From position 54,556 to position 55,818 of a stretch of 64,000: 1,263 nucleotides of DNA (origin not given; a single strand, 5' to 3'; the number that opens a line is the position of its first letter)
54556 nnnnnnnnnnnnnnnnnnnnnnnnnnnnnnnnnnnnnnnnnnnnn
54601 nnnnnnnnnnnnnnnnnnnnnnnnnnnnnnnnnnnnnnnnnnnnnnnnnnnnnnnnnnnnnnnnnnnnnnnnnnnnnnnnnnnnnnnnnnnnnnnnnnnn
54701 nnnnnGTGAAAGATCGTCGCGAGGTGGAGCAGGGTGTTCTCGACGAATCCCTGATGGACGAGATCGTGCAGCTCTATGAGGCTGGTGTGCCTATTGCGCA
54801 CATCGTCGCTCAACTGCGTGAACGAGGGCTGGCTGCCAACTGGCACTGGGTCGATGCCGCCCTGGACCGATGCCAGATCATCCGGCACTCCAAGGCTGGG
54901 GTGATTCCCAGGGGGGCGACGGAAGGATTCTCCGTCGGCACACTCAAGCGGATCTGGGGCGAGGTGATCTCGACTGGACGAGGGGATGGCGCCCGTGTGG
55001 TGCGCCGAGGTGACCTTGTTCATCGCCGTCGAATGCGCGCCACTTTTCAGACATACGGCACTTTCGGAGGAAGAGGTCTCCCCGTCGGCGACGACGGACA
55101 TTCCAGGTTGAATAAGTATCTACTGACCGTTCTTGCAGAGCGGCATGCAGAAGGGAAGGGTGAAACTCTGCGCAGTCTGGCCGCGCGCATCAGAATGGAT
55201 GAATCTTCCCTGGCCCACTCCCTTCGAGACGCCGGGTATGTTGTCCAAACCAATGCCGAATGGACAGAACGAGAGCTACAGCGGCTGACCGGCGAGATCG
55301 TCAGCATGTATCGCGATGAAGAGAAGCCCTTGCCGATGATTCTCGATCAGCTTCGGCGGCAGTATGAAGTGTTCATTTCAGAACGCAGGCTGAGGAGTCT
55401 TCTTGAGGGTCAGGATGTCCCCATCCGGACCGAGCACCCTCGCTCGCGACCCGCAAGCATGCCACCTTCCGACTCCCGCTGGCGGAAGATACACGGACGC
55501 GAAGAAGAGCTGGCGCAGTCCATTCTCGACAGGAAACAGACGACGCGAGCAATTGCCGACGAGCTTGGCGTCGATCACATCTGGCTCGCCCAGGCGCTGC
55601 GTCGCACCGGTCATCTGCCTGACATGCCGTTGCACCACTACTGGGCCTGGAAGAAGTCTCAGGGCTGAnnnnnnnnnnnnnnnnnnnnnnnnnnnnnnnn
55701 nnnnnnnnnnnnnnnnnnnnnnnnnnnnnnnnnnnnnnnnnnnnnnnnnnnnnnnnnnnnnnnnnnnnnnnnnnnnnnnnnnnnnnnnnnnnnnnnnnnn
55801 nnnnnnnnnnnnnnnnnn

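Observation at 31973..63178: Recurrent 12-bp palindrome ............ marks a phage regulon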

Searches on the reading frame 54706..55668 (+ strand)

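Call 83: search_protein_families(library=pfam, proteins=[window:54706-55668:+], max_evalue=0.01)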
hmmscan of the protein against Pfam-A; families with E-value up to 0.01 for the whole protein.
window:54706-55668:+ (320 aa): 2 families
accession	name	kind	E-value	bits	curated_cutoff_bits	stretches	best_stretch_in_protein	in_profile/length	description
PF14420.11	Clr5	-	0.00057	20.4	22.3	0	191-231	5-45/54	Clr5 domain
PF13384.12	HTH_23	-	0.0016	18.6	24.6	0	275-300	13-40/50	Homeodomain-like domain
